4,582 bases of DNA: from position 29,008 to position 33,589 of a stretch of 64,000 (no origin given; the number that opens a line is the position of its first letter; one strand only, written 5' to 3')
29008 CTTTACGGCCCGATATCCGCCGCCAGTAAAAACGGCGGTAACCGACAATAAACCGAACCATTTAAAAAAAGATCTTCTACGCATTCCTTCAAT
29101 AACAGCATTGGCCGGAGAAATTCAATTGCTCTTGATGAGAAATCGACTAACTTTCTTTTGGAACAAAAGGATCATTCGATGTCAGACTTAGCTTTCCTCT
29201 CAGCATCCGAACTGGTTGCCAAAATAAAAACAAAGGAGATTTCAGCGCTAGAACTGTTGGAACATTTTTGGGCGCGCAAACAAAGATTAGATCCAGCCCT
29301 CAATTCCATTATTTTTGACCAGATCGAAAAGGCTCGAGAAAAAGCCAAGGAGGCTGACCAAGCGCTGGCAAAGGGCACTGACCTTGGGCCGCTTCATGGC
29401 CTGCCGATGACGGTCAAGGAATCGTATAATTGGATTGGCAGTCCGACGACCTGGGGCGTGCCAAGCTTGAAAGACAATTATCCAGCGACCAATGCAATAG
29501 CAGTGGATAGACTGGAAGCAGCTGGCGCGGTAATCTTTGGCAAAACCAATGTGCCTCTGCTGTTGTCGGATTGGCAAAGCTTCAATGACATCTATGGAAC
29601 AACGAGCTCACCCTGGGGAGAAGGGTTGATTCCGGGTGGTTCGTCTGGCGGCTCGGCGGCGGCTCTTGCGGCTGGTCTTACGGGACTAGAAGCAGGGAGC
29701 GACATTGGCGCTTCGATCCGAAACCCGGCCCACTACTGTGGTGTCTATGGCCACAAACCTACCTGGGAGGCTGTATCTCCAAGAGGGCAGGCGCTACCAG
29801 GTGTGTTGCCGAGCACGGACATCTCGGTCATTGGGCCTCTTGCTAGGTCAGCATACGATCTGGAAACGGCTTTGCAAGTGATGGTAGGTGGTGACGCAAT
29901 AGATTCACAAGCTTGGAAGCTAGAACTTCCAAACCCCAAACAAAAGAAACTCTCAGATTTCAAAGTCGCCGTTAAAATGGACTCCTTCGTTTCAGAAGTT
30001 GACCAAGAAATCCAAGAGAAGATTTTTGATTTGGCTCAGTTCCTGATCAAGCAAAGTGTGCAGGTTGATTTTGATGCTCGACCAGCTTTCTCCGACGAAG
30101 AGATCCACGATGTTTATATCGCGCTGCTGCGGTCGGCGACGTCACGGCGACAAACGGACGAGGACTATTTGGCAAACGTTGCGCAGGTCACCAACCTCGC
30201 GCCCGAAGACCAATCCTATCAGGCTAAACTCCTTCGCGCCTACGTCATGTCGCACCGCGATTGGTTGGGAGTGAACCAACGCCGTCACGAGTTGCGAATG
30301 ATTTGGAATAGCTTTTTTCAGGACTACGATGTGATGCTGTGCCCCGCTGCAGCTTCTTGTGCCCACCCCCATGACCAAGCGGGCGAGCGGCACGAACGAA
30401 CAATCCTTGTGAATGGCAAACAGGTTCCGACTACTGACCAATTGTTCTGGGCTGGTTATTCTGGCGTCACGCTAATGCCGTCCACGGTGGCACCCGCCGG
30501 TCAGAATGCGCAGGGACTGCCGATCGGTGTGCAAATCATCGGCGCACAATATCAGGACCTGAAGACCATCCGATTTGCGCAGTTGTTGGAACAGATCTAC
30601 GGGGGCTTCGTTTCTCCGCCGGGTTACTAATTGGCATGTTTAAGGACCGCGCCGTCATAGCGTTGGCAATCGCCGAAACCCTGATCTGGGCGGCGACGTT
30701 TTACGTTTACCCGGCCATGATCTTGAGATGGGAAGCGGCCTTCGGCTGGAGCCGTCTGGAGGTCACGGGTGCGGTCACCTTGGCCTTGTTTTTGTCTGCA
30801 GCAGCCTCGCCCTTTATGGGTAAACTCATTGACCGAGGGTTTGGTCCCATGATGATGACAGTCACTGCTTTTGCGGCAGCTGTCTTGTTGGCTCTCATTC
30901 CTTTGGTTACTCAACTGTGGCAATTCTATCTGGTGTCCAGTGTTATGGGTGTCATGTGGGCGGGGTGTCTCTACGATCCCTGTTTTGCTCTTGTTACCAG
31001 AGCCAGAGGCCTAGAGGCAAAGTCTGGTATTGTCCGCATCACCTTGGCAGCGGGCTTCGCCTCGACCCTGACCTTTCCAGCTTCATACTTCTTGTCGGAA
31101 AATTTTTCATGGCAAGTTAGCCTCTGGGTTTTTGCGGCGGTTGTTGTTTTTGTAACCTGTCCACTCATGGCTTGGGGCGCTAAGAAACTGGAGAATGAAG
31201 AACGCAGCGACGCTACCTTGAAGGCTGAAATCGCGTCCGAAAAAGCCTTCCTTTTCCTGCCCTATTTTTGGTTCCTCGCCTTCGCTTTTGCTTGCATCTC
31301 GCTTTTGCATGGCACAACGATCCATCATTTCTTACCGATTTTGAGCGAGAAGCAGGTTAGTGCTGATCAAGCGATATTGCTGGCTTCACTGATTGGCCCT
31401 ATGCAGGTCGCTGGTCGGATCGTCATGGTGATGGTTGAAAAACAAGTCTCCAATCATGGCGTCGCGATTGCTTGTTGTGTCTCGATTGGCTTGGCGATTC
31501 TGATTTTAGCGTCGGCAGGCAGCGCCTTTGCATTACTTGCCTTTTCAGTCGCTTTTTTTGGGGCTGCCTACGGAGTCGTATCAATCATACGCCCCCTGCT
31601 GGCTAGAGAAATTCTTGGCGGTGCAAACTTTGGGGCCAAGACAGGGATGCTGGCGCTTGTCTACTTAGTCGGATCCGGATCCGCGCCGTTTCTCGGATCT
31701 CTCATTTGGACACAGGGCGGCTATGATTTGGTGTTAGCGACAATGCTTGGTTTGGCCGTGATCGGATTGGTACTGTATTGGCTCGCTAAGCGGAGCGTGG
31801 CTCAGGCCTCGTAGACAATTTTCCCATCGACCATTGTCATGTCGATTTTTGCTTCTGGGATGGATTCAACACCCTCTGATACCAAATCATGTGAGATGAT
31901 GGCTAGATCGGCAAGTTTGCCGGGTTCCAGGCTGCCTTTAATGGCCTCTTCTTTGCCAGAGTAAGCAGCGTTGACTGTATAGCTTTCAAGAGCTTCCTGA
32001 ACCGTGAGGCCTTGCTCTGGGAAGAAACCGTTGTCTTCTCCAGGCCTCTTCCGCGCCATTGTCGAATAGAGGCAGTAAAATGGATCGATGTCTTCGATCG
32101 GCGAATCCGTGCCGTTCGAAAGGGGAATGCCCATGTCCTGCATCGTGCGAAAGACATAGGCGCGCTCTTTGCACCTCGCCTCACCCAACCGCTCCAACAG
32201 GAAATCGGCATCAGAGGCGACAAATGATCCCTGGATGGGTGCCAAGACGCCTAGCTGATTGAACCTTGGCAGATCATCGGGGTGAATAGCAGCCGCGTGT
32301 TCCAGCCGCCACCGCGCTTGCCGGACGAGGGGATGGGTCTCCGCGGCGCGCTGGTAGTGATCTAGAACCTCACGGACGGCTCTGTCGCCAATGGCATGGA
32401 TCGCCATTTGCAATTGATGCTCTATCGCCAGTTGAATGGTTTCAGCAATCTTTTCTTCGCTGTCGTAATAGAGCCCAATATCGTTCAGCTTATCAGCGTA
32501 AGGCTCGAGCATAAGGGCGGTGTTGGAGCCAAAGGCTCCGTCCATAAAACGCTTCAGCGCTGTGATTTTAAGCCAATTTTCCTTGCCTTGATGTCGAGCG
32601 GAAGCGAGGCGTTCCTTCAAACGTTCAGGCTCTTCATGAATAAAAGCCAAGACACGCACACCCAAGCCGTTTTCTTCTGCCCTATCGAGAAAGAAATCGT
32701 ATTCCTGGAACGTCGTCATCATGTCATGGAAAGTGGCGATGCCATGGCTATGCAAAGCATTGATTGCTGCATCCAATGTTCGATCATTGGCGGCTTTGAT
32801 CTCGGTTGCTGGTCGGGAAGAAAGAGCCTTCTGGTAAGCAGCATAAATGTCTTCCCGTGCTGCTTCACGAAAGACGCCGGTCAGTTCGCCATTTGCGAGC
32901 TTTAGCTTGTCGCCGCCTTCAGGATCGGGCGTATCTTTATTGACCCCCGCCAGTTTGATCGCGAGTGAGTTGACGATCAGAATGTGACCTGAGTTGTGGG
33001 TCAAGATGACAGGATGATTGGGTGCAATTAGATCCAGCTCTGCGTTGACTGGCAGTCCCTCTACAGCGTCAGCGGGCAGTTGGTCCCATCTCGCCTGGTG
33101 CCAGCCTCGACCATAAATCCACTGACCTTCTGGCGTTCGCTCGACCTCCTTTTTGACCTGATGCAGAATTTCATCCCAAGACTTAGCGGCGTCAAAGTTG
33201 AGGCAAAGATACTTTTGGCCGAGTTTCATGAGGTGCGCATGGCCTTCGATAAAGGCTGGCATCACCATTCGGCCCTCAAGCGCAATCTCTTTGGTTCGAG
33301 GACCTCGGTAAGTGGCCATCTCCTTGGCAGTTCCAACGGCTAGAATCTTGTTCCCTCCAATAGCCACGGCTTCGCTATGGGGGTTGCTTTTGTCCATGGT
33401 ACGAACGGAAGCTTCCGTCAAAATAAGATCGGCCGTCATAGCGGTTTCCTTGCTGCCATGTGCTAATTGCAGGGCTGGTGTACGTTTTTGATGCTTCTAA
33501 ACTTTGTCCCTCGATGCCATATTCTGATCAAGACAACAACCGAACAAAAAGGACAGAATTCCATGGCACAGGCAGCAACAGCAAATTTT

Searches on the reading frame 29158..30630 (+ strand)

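Call 50: search_protein_families(library=pfam, proteins=[window:29158-30630:+], max_evalue=0.00001)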
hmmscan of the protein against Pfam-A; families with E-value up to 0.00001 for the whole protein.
window:29158-30630:+ (490 aa): 1 family
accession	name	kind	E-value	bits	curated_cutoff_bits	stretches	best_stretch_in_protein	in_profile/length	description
PF01425.27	Amidase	-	3.8e-88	296.9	27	1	32-468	1-442/445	Amidase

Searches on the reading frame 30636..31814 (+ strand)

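Call 50: search_protein_families(library=pfam, proteins=[window:30636-31814:+], max_evalue=0.00001)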
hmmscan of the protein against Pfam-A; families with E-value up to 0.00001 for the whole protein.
window:30636-31814:+ (392 aa): 1 family
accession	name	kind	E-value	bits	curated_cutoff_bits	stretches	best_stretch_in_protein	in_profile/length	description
PF07690.21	MFS_1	-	4.9e-20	72.2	33.4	1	10-263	1-254/347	Major Facilitator Superfamily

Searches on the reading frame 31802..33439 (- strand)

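Call 50: search_protein_families(library=pfam, proteins=[window:31802-33439:-], max_evalue=0.00001)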
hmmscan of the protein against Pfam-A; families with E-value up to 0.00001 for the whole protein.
window:31802-33439:- (545 aa): 2 families
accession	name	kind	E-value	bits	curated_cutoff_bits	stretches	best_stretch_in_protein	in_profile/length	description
PF07969.17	Amidohydro_3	-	4.9e-97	326.8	29.7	1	51-543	2-472/472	Amidohydrolase family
PF01979.26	Amidohydro_1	-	3.5e-18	66.4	25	1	221-542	37-345/345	Amidohydrolase family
